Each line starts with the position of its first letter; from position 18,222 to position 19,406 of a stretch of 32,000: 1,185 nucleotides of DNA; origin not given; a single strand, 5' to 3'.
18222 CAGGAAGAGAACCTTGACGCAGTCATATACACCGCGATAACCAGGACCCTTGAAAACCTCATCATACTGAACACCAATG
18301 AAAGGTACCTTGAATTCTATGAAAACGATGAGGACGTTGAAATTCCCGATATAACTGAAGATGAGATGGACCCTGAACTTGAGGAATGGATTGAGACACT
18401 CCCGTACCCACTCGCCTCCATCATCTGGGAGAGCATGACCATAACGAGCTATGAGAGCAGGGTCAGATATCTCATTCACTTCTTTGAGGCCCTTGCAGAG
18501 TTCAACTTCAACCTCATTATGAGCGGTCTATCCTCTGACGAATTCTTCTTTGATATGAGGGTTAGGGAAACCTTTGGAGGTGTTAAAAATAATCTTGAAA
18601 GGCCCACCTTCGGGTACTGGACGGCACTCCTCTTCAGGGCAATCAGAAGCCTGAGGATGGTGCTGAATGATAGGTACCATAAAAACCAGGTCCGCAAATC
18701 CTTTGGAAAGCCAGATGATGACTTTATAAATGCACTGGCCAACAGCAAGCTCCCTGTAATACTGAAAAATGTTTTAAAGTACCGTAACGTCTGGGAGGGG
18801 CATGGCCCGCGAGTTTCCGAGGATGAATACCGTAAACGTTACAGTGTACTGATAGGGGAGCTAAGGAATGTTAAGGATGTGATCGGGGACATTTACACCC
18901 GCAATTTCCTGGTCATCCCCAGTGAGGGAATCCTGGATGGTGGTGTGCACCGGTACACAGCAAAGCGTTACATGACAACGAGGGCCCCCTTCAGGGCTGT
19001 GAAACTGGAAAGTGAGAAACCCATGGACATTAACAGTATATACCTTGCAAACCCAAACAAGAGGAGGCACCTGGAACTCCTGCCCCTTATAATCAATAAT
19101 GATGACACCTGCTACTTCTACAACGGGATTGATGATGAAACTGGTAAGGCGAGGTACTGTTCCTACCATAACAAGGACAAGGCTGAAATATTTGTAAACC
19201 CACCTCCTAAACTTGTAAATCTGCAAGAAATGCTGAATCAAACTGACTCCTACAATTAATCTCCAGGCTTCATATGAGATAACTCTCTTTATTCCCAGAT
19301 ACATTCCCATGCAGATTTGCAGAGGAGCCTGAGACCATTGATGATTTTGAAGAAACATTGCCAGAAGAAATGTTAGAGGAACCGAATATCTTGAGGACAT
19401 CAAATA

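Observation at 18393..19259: C-terminal about 290 aa of the helicase: helical module with an R-N-x4-H (HEPN-like) motif followed by a beta-rich tail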

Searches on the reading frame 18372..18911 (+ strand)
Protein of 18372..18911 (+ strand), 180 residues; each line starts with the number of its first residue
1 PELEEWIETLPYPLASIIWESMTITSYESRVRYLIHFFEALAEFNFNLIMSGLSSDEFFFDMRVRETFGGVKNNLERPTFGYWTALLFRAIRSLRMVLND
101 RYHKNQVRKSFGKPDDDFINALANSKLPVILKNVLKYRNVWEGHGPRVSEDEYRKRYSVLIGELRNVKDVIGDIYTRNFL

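Call 31: search_protein_families(library=pfam, alignment_id=A2, max_evalue=10)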
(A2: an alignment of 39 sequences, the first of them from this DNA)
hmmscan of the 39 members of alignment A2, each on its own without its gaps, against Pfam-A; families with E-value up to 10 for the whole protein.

A. member 1, seq(180 aa): 1 family
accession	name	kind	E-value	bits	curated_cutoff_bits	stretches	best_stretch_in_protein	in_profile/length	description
PF18088.7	Glyco_H_20C_C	-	0.19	12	27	1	84-140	69-126/194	Glycoside Hydrolase 20C C-terminal domain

B. families by the number of members that match (of 39 scanned): 40 families (the first 25 are shown)
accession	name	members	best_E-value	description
PF18731.6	HEPN_Swt1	4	0.0024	Swt1-like HEPN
PF05299.18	Peptidase_M61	2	0.014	M61 glycyl aminopeptidase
PF06013.18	WXG100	2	0.014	Proteins of 100 residues with WXG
PF13491.11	FtsK_4TM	2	0.037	4TM region of DNA translocase FtsK/SpoIIIE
PF18739.6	HEPN_Apea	2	0.041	Apea-like HEPN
PF20355.3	DUF6650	1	0.0012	Family of unknown function (DUF6650)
PF19546.4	DUF6070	1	0.0015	Family of unknown function (DUF6070)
PF02527.21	GidB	1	0.012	rRNA small subunit methyltransferase G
PF18730.6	HEPN_Cthe2314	1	0.015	Cthe_2314-like HEPN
PF11236.13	DUF3037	1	0.015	Protein of unknown function (DUF3037)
PF05791.16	Bacillus_HBL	1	0.027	Bacillus haemolytic enterotoxin (HBL)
PF07400.16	IL11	1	0.032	Interleukin 11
PF05085.17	DUF685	1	0.034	Protein of unknown function (DUF685)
PF15321.11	ATAD4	1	0.041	ATPase family AAA domain containing 4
PF22872.1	DUF7018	1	0.047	Domain of unknown function (DUF7018)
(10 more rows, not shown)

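Call 32: search_solved_structures(query=A2, max_evalue=10, show_alignments=3)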
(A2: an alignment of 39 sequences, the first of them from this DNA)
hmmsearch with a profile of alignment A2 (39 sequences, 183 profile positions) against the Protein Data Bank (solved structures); distinct sequences matched with E-value up to 10: 9.
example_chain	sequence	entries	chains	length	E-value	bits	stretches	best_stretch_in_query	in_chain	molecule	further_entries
8y7f_A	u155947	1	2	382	0.1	15.7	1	123-174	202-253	CRISPR-associated protein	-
8y75_A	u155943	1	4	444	0.25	14.5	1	123-174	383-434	CRISPR-associated protein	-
6v47_B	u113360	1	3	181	0.29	14.3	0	90-127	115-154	Hemagglutinin HA2 chain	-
8y6z_B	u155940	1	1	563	0.36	14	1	123-174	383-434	CRISPR-associated protein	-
8y7g_A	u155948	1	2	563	0.36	14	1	123-174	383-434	CRISPR-associated protein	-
4v67_AX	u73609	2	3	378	0.4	13.8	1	128-168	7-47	Bacterial peptide chain release factor 2 (RF-2) | Peptide chain release factor 2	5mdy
4uos_A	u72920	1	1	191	0.43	13.7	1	67-177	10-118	DESIGNED HELICAL BUNDLE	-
8vd6_A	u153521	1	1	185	1.1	12.4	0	91-137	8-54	CAP REPEAT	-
6v44_B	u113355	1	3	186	1.4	12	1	88-149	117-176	Hemagglutinin HA2 chain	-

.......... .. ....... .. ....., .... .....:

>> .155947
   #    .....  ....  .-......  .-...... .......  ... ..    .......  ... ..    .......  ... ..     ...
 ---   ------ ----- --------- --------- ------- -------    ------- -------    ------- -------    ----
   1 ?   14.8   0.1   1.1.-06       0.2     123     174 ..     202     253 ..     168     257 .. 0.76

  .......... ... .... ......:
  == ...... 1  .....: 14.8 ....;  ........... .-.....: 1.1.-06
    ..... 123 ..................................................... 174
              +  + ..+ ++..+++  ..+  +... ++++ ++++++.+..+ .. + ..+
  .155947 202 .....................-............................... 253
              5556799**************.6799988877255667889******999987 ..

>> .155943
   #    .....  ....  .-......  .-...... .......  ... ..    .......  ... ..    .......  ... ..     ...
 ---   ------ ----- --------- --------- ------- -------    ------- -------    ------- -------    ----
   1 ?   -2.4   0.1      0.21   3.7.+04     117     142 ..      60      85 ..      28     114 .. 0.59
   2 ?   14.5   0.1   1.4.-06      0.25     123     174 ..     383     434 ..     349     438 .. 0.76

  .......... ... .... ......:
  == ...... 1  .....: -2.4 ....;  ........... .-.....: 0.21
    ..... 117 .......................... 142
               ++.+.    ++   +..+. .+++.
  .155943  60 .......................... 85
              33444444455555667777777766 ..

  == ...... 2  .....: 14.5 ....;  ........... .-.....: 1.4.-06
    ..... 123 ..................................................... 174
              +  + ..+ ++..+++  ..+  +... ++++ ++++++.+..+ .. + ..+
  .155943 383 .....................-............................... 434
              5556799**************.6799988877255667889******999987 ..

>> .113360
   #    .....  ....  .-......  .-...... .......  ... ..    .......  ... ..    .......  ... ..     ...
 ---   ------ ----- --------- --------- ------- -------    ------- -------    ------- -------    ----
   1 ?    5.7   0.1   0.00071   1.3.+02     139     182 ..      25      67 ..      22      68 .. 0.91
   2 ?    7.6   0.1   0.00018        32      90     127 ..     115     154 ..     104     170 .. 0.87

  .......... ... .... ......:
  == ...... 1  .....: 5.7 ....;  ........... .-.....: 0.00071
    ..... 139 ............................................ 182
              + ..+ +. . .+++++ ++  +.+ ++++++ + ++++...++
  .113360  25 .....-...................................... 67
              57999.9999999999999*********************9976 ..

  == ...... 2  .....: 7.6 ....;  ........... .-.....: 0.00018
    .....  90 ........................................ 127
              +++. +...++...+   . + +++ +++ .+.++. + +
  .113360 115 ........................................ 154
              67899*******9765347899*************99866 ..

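Call 41: predict_structure(alignment_id=A2)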
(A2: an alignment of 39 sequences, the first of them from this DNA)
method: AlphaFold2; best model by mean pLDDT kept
length: 180 residues; sequences in the alignment: 39
mean_pLDDT: 93.8   pTM: 0.90
mean pLDDT of the five models: 93.8, 93.5, 93.4, 92.9, 92.2
residues with pLDDT >= 90: 152; 70-90: 25; 50-70: 3; < 50: 0
segments of 3 or more residues with pLDDT < 50: none
pLDDT, mean of each block of 10 residues (from residue 1): 91 97 97 98 97 94 87 80 96 95 92 94 98 98 89 98 98 90
secondary structure, 60 per line:
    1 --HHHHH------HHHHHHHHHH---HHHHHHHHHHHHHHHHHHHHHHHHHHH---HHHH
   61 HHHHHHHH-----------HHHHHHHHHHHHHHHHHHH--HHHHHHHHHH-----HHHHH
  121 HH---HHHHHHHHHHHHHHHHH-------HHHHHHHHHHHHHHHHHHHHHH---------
elements in order: H3-7 H14-23 H27-53 H57-68 H80-98 H101-110 H116-122 H126-142 H150-171

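Call 45: fold_search(model_id=the predicted structure, library=pdb)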
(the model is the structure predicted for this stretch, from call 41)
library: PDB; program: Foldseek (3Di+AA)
matches with E <= 10: 273; with E <= 0.001: 0
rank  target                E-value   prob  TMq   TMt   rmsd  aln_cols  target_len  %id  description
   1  7xge_C                5.3e-01  0.23  0.24  0.26  14.0       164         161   15  Crystal structure of MCL-1 in complex with computationally designed inhibitor protein (released 2022-07-20)
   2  5f3o_A                6.1e-01  0.14  0.23  0.22  18.0       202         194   11  Crystal structure of EhRNaseIII229 from Entamoeba histolytica complexed with Mn2+ (released 2016-12-28)
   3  7xge_A                8.2e-01  0.28  0.29  0.30  14.0       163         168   14  Crystal structure of MCL-1 in complex with computationally designed inhibitor protein (released 2022-07-20)
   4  6m6w_B                8.2e-01  0.21  0.21  0.26  13.5       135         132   16  Crystal structure the toxin-antitoxin MntA-HpeT mutant-Y104A (released 2020-09-30)
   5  5yep_C                8.6e-01  0.20  0.20  0.25  14.1       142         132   15  Crystal structure of SO_3166-SO_3165 from Shewanella oneidensis (released 2018-03-28)
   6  8w6e_B                9.0e-01  0.14  0.23  0.26  17.3       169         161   13  De novo design of HBC599 binder (released 2024-11-27)
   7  6m6w_H                9.4e-01  0.16  0.19  0.24  13.8       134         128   16  Crystal structure the toxin-antitoxin MntA-HpeT mutant-Y104A (released 2020-09-30)
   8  6m6u_H                9.9e-01  0.20  0.20  0.25  13.8       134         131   16  Crystal structure the toxin-antitoxin MntA-HpeT mutant-D39ED41E (released 2020-09-30)
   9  9k84_A                9.9e-01  0.12  0.20  0.17  20.6       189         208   13  Cryo-EM structure of designed zinc-induced filament Fiber-n6-Zn1-HEHE-44 (released 2025-10-29)
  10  7xge_E                1.1e+00  0.15  0.23  0.26  16.1       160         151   14  Crystal structure of MCL-1 in complex with computationally designed inhibitor protein (released 2022-07-20)
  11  8w6f_A                1.2e+00  0.33  0.33  0.37  18.7       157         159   15  Apo structure of HBC binder (released 2024-11-27)
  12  2l81_MODEL_1_A        1.2e+00  0.12  0.21  0.21  18.7       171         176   10  Solution NMR Structure of the serine-rich domain of hEF1 (Enhancer of filamentation 1) from Homo sapiens, Nort (released 2011-02-09)
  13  4cqo_A                1.2e+00  0.07  0.17  0.10  16.4       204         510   13  Structure of the human CNOT1 superfamily homology domain in complex with a Nanos1 peptide (released 2014-04-23)
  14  7bxo_G                1.3e+00  0.15  0.20  0.25  13.7       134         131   16  Crystal structure of the toxin-antitoxin with AMP-PNP (released 2020-09-30)
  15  5m4y_E                1.3e+00  0.13  0.23  0.23  15.6       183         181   11  Crystal structure of the Sec3/Sso2 complex at 2.20 angstrom resolution (released 2017-02-08)
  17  6m6w_G                1.4e+00  0.15  0.20  0.26  13.5       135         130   16  Crystal structure the toxin-antitoxin MntA-HpeT mutant-Y104A (released 2020-09-30)
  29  7bxo_F                1.9e+00  0.13  0.20  0.26  13.5       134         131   16  Crystal structure of the toxin-antitoxin with AMP-PNP (released 2020-09-30)
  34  6m6u_D                2.2e+00  0.12  0.21  0.27  12.9       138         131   16  Crystal structure the toxin-antitoxin MntA-HpeT mutant-D39ED41E (released 2020-09-30)
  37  2hsb                  2.3e+00  0.13  0.21  0.28  11.9       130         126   15  Crystal structure of a hepn domain containing protein (af_0298) from archaeoglobus fulgidus at 1.95 A resolution (released 2006-08-15)
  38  6m6u_G                2.3e+00  0.12  0.20  0.26  13.5       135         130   15  Crystal structure the toxin-antitoxin MntA-HpeT mutant-D39ED41E (released 2020-09-30)
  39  7ae6_B                2.3e+00  0.11  0.22  0.26  15.5       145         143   10  Crystal structure of di-AMPylated HEPN(R102A) toxin (released 2020-12-30)
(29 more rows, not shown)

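Call 47: search_protein_families(library=padloc, alignment_id=A2, max_evalue=10)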
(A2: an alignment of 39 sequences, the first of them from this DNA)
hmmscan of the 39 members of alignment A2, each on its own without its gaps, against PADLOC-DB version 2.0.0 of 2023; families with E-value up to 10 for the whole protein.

A. member 1, seq(180 aa): 1 family
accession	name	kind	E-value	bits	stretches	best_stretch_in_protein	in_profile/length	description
PDLC02592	DrmC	-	0.015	13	1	112-157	15-60/234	DrmC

B. families by the number of members that match (of 39 scanned): 15 families
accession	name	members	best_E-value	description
PDLC01032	Csx1/Csm6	3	0.00079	CARF+HEPN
PDLC01824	CARF2--CARF_HEPN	2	7.5e-05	-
PDLC01826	CARF2--CARF_HEPN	1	0.00027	-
PDLC00021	DruF2|DruF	1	0.00039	Unknown function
PDLC00054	DruF4|DruF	1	0.001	Unknown function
PDLC01843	CARF2--CARF_HEPN_CSX20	1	0.0016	-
PDLC01687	Csx1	1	0.0046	Csx1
PDLC01010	Csm2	1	0.005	CRISPR type III-A/MTUBE-associated protein Csm2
PDLC00648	ZorA3|ZorA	1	0.0051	MotA/ExbB/TolQ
PDLC02344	AbiD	1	0.012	AbiD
PDLC01260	Csm2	1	0.014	CAS-III-A; effector_SS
PDLC02592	DrmC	1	0.015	DrmC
PDLC03645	MTase_III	1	0.02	Type III methyltransferase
PDLC02281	AbiEi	1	0.037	AbiEi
PDLC01612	Csm2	1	0.061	CAS-III-A; effector_SS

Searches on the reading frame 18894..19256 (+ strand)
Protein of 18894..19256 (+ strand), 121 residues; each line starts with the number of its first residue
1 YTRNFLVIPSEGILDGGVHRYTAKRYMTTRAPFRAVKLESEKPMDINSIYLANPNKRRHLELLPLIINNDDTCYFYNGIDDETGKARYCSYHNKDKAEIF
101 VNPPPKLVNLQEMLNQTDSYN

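Call 65: search_solved_structures(query=A3, max_evalue=10, show_alignments=2)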
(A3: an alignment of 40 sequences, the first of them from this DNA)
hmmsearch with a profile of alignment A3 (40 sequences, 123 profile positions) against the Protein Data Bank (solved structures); distinct sequences matched with E-value up to 10: 5.
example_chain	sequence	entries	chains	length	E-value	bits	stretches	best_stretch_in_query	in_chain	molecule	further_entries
1nar_A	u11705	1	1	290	0.86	13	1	81-120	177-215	NARBONIN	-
2q2r_A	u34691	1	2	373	0.92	12.9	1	39-86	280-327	Glucokinase 1, putative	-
8stx_A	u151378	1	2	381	0.93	12.9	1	39-86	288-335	Glucokinase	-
5brd_A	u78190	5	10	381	0.97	12.8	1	39-85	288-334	Glucokinase 1, putative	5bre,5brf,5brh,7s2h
7s2n_A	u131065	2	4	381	0.98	12.8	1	39-85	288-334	Glucokinase 1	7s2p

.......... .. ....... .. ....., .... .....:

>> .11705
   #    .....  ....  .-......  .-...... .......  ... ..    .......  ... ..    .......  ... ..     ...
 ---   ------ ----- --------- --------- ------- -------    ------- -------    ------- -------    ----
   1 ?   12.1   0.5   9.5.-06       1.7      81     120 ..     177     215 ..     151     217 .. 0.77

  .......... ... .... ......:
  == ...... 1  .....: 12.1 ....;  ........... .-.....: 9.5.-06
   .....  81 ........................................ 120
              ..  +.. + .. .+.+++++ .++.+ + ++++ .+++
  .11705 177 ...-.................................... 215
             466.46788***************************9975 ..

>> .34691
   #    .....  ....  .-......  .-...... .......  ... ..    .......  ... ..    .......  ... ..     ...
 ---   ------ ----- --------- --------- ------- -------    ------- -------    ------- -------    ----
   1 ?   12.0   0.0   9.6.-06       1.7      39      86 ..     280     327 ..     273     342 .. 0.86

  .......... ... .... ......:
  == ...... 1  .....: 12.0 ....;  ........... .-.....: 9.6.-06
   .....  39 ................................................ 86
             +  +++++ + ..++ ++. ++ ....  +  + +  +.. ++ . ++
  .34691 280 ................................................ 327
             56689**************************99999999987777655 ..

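Call 66: search_protein_families(library=pfam, alignment_id=A3, max_evalue=10)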
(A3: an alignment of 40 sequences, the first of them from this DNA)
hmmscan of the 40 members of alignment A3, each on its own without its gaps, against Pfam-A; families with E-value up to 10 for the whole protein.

A. member 1, seq(121 aa): 0 families

B. families by the number of members that match (of 40 scanned): 9 families
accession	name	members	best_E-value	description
PF00969.24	MHC_II_beta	2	0.084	Class II histocompatibility antigen, beta domain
PF00244.26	14-3-3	1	0.006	14-3-3 protein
PF25519.1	ILCR1_N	1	0.0064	ILCR1 N-terminal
PF17276.7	DUF5341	1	0.024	Family of unknown function (DUF5341)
PF05464.17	Phi-29_GP4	1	0.045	Phi-29-like late genes activator (early protein GP4)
PF01339.22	CheB_methylest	1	0.1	CheB methylesterase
PF15199.11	DAOA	1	0.11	D-amino acid oxidase activator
PF23002.2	PIN-like_DDX60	1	0.21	ATP-dependent RNA helicase DDX60, PIN-like domain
PF03162.18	Y_phosphatase2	1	0.29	Tyrosine phosphatase family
